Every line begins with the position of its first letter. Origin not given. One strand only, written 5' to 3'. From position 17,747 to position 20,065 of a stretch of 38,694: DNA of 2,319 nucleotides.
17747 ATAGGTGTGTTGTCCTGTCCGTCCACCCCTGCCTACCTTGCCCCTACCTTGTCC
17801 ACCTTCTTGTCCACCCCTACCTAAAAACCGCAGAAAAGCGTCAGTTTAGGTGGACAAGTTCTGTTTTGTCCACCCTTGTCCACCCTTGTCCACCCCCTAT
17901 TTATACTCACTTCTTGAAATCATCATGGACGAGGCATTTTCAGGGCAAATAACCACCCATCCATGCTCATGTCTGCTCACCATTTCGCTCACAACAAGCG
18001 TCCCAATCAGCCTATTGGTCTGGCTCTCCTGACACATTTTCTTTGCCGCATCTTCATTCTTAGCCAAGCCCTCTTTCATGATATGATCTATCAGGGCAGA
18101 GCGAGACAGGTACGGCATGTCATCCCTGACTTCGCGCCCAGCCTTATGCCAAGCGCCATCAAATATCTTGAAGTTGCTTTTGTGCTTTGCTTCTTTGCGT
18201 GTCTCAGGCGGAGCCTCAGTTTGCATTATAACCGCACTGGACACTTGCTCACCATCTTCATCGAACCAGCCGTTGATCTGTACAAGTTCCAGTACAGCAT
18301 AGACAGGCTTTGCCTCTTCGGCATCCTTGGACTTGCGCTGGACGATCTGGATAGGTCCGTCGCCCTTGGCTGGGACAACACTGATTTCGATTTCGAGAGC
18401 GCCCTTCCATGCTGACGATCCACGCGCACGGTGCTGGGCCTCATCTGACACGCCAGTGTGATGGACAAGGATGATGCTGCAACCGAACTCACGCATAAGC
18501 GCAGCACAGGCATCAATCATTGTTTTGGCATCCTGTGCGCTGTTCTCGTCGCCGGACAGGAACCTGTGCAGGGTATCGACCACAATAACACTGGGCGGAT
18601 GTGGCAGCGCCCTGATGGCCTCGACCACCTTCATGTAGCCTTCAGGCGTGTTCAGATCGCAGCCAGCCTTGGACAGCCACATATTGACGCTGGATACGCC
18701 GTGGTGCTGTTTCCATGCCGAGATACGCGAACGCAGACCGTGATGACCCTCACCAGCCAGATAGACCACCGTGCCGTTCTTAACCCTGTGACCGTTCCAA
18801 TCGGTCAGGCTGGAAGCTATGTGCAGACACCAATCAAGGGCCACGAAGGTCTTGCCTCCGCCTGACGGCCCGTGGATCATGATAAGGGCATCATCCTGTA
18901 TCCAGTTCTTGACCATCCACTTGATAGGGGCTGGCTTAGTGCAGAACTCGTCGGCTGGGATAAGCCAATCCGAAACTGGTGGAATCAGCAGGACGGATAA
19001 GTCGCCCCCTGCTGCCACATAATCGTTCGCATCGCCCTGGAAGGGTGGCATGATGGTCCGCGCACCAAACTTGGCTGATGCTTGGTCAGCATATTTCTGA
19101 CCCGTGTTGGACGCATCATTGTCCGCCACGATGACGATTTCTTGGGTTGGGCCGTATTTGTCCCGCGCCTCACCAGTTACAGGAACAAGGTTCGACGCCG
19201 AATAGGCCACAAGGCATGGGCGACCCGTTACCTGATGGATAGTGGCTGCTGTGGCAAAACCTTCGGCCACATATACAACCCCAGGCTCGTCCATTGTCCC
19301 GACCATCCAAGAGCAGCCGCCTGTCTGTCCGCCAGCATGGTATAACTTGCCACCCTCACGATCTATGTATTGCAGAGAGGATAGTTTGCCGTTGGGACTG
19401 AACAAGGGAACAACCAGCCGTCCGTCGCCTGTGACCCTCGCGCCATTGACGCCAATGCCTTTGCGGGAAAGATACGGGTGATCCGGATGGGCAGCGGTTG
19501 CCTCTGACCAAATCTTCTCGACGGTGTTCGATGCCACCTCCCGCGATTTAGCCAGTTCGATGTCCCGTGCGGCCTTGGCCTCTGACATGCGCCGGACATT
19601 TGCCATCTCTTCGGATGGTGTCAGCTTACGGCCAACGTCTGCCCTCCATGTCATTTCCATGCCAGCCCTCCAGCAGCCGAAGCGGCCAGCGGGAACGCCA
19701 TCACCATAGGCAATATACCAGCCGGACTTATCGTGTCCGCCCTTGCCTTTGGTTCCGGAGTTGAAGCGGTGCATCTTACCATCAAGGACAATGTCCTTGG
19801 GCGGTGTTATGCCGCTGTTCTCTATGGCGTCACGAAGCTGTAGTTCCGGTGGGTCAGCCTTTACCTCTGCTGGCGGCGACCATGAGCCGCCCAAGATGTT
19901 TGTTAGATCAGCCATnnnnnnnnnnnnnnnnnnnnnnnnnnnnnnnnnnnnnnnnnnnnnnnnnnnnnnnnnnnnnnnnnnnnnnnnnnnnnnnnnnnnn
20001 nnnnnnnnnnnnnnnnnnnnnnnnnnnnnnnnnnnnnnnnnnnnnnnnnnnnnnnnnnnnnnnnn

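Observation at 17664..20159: Stand-alone DnaA domain-IV protein, primase-helicase and a cluster of DnaA-box-like iterons: an unusual phage replicon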

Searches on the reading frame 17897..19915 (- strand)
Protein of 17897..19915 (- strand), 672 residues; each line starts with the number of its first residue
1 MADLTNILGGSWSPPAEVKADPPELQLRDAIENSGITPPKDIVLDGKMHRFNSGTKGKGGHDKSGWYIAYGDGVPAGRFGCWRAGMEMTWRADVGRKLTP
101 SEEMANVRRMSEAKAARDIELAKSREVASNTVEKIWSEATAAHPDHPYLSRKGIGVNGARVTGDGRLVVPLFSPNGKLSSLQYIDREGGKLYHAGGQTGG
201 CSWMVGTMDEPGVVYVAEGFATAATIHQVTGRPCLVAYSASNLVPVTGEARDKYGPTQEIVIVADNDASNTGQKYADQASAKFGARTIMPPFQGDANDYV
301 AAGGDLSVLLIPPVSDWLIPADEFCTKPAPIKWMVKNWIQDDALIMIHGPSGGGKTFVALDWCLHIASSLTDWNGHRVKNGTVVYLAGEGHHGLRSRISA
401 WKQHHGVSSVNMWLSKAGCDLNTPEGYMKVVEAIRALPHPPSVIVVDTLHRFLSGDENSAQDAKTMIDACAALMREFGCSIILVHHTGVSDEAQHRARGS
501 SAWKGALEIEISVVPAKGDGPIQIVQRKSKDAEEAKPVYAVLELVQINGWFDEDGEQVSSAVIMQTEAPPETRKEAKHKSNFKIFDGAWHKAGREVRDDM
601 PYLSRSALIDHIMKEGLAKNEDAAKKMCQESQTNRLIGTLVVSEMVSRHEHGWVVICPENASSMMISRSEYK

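Call 4: search_protein_families(library=pfam, proteins=[window:17897-19915:-], max_evalue=1)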
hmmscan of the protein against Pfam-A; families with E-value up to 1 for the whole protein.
window:17897-19915:- (672 aa): 9 families
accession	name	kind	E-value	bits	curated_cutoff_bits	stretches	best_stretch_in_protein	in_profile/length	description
PF13481.12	AAA_25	-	3.5e-37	128.4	27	1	321-490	12-193/195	AAA domain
PF13362.12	Toprim_3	-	2e-13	51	27.2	1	214-304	2-93/95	Toprim domain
PF13662.12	Toprim_4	-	3.4e-05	24.4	25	1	213-282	2-73/85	Toprim domain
PF13191.12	AAA_16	-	0.00071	20.5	32.6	1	344-455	26-147/167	AAA ATPase domain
PF00004.35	AAA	-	0.01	16.7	21.2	1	345-477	1-95/131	ATPase family associated with various cellular activities (AAA)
PF13401.12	AAA_22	-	0.01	16.6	27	1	341-488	4-125/130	AAA domain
PF06745.19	ATPase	-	0.054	13.3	26.6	0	432-497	113-174/231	KaiC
PF20714.3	HTH_64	-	0.078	13.6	27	1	209-246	11-47/65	DpiA-like helix-turn-helix domain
PF13086.12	AAA_11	-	0.14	12.3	27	1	334-369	9-44/257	AAA domain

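Call 6: search_protein_families(library=phrogs, proteins=[window:17897-19915:-], max_evalue=0.01)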
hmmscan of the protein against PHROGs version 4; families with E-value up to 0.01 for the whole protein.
window:17897-19915:- (672 aa): 19 families
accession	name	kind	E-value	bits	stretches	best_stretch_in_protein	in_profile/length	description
phrog_2249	-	DNA, RNA and nucleotide metabolism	1.2e-52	180.7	1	45-302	37-309/802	DNA primase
phrog_2850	-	unknown function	3.4e-47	162.4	1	329-613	145-430/465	-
phrog_906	-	DNA, RNA and nucleotide metabolism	7e-45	155.1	1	310-567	503-756/872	DNA polymerase/primase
phrog_239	-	DNA, RNA and nucleotide metabolism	5.3e-36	125.9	1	70-659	61-701/801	DNA primase/helicase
phrog_35358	-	DNA, RNA and nucleotide metabolism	1.4e-35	123.6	1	39-294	24-323/968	DNA primase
phrog_510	-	DNA, RNA and nucleotide metabolism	2.8e-22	80.2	1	98-304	101-349/667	DNA primase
phrog_25777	-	DNA, RNA and nucleotide metabolism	8.4e-17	61.5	1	145-305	168-341/907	DNA primase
phrog_4913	-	DNA, RNA and nucleotide metabolism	4.1e-16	59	1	86-297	120-353/1290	replication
phrog_3228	-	DNA, RNA and nucleotide metabolism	1.1e-15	58.1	1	323-548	355-591/766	replicative helicase-primase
phrog_2597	-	DNA, RNA and nucleotide metabolism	3.4e-13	50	1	334-497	359-528/747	DNA primase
phrog_6012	-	DNA, RNA and nucleotide metabolism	7.6e-13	49.5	1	328-500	132-307/447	DNA helicase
phrog_3123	-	unknown function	4.7e-12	46.2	1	329-505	328-528/583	-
phrog_243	-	DNA, RNA and nucleotide metabolism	1.7e-08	34.8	1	434-496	136-201/273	DnaB-like replicative helicase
phrog_47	-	DNA, RNA and nucleotide metabolism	4.5e-08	33.1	1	62-302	62-324/947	DNA primase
phrog_1139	-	DNA, RNA and nucleotide metabolism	1.6e-06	27.4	1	193-293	154-258/895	DNA primase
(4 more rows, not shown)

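Call 7: search_protein_families(library=ncbifam, proteins=[window:17897-19915:-], max_evalue=0.1)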
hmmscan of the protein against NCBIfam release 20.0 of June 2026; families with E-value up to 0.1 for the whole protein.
window:17897-19915:- (672 aa): 3 families
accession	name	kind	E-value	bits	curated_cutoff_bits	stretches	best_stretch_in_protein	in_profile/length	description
NF052589.1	ArlH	equivalog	0.016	14.9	215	1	442-500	117-175/229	archaellum protein ArlH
TIGR02982.1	heterocyst_DevA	subfamily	0.025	14.2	295.8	0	426-486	145-200/220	ABC exporter ATP-binding subunit, DevA family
NF038214.1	IS21_help_AAA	equivalog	0.058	13.1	200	0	337-360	85-108/232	IS21-like element helper ATPase IstB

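Call 25: find_related_loci(query=A1, collection=viral_contigs, flank=2500)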
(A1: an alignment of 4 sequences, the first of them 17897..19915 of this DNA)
Query A1 (672 aa) in viral_contigs; peptide patterns used: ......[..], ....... (x = any residue, [..] = any of these).
600 stretches matched a pattern (row limit reached: there are more); 514 encode a relative of the query (tblastn E <= 1e-3); the best 80 are kept; 80 distinct loci.
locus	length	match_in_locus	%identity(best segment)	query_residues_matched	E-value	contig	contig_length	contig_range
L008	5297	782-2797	94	1-672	0e+0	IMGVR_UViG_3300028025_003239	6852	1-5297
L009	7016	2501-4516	90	1-672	0e+0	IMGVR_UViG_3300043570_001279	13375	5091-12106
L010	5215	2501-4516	90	1-672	0e+0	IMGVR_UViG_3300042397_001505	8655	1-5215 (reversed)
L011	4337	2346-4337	91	1-664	0e+0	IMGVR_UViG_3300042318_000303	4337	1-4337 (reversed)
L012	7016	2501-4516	99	1-672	0e+0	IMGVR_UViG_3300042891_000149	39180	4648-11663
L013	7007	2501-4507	72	3-672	0e+0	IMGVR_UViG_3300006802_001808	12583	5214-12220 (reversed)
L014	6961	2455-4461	71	1-669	0e+0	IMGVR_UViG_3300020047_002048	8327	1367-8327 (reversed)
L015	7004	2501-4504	71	1-669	0e+0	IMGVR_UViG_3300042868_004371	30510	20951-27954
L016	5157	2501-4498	71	1-667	0e+0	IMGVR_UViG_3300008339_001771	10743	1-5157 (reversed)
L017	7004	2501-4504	71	1-669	0e+0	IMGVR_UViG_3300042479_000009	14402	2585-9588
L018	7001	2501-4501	70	1-669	0e+0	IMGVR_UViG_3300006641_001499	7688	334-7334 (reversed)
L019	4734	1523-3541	70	1-672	0e+0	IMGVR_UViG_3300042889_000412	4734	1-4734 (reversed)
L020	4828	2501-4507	69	1-669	0e+0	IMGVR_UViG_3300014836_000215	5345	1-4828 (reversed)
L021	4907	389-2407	70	1-672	0e+0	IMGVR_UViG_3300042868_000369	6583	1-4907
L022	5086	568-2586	70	1-672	0e+0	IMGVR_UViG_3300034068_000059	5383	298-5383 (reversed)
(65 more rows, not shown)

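Call 35: search_solved_structures(query=window:17897-19915:-, max_evalue=0.01, show_alignments=0)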
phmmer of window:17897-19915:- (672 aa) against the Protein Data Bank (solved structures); distinct sequences matched with E-value up to 0.01: 1.
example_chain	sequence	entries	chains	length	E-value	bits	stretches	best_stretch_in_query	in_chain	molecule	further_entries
1g8y_A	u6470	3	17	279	4.4e-07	32.1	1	322-490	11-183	REGULATORY PROTEIN REPA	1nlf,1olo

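Call 47: find_homologous_proteins(query=window:17897-19915:-, max_evalue=1e-30)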
Query window:17897-19915:- (672 aa): 3546 proteins with E <= 1e-30 among 8000 candidates; the best 120 are listed.
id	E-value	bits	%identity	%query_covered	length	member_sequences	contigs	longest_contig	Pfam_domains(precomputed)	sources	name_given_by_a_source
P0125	0.0e+0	1509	96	100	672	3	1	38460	PF13662.13,PF13362.13,PF13481.13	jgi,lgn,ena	jgi:phage/plasmid primase-like uncharacterized protein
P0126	0.0e+0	1479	94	100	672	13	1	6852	PF13662.13,PF13362.13,PF13481.13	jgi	-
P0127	0.0e+0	1477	94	100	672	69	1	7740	PF13662.13,PF13362.13,PF13481.13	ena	-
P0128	0.0e+0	1475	94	100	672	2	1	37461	PF13662.13,PF13362.13,PF13481.13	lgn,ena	-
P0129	0.0e+0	1474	94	100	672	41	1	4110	PF13662.13,PF13362.13,PF13481.13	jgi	jgi:putative DNA primase/helicase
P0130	0.0e+0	1457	93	100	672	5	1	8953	PF13662.13,PF13362.13,PF13481.13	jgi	jgi:putative DNA primase/helicase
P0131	0.0e+0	1422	91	100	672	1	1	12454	PF13662.13,PF13362.13,PF13481.13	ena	-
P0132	0.0e+0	1373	87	100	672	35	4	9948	PF13662.13,PF13362.13,PF13481.13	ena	-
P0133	0.0e+0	1305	84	99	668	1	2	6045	PF13662.13,PF13362.13,PF13481.13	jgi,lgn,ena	jgi:phage/plasmid primase-like uncharacterized protein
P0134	0.0e+0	1300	84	99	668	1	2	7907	PF13662.13,PF13362.13,PF13481.13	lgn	-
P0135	0.0e+0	1291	84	99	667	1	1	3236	PF13662.13,PF13362.13,PF13481.13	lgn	-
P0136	0.0e+0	1160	71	100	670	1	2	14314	PF13362.13,PF13481.13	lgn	-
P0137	0.0e+0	1158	72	100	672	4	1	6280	PF13662.13,PF13362.13,PF13481.13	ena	-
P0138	0.0e+0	1158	71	100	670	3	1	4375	PF13362.13,PF13481.13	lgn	-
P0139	0.0e+0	1157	72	100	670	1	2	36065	PF13362.13,PF13481.13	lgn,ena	-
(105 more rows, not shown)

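Call 78: search_dna_similar(query=window:17897-19915:-, collection=phages, mode=protein, max_evalue=1e-30, max_rows=40)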
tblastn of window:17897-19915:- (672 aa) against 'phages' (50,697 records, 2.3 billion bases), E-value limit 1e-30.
Records with a match: 13; places in all: 13; records where one place covers at least 80% of the query: 7.
Best place of each record, by identity: <60% 13.
By first word of the organism name: Salicola 2; Idiomarinaceae 2; Alteromonas 2; Caudoviricetes 2; Roseobacter 2; Achromobacter 2; Salmonella 1.
By host as written in the record: Salicola sp. M5 MPN 10^-2 23B 2; Idiomarinaceae bacterium N2-2 2; - 2; Achromobacter sp. 2; Alteromonas gracilis 9a2 1; Alteromonas litorea TF-22 1; Roseobacter sp. FZCC1911 1; Roseobacter sp. FZCC0037 1; and 1 more.
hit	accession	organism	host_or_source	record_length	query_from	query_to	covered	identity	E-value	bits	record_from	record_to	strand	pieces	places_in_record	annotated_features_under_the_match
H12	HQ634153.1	Salicola phage CGphi29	Salicola sp. M5 MPN 10^-2 23B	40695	1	668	99%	57.6%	0e+0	786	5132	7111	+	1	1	hypothetical protein (x2)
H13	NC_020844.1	Salicola phage CGphi29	Salicola sp. M5 MPN 10^-2 23B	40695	1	668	99%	57.6%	0e+0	786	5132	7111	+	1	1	DNA primase | transcriptional regulator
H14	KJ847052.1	Idiomarinaceae phage 1N2-2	Idiomarinaceae bacterium N2-2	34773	1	668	99%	51.6%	0e+0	696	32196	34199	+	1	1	putative primase-helicase | putative HTH transcription regulator, XRE family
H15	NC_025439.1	Idiomarinaceae phage 1N2-2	Idiomarinaceae bacterium N2-2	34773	1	668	99%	51.6%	0e+0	696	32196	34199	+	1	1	DNA primase | transcriptional regulator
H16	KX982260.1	Alteromonas phage PB15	Alteromonas gracilis 9a2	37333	1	668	99%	49.2%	0e+0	666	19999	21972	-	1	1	TOPRIM domain-containing protein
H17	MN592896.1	Alteromonas phage XX1924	Alteromonas litorea TF-22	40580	1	668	99%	48.7%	0e+0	662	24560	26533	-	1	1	TOPRIM domain-containing protein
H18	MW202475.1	Caudoviricetes sp.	Manatee Spring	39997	1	654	97%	43.9%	6e-161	518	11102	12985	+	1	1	regulatory protein repA | hypothetical protein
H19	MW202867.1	Caudoviricetes sp.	Manatee Spring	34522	299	669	55%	40.2%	2e-77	276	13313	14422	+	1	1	regulatory protein repA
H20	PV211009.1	Roseobacter phage CRP-701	Roseobacter sp. FZCC1911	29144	146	582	65%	32.3%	1e-44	178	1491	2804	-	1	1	DNA primase/helicase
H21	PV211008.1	Roseobacter phage CRP-406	Roseobacter sp. FZCC0037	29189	145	548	60%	32.5%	2e-43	174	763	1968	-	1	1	DNA primase/helicase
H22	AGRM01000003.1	Salmonella enterica subsp. houtenae str. ATCC BAA-1581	Homo sapiens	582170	163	571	61%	28.9%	4e-33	142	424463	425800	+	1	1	hypothetical protein | zinc-binding domain of primase-helicase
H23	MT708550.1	Achromobacter phage Mano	Achromobacter sp.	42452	26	304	42%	33.5%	3e-34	146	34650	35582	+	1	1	DNA primase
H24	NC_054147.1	Achromobacter phage Mano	Achromobacter sp.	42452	26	304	42%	33.5%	3e-34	146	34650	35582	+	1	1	DNA primase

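Call 93: search_protein_families(library=pfam, proteins=[L012:1900-2508:+], max_evalue=0.01)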
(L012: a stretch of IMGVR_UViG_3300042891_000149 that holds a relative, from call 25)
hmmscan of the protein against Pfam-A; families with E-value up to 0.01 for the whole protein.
L012:1900-2508:+ (202 aa): 0 families

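Call 95: search_protein_families(library=phrogs, proteins=[L012:1900-2508:+], max_evalue=0.01)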
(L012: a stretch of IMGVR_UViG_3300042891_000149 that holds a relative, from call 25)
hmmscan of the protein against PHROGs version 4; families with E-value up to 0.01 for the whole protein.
L012:1900-2508:+ (202 aa): 2 families
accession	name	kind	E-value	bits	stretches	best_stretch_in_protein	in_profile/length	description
phrog_757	-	other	3.7e-60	204.1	1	1-198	15-219/247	DNA methyltransferase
phrog_27471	-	unknown function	3.4e-27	95.5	1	95-198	2-93/93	-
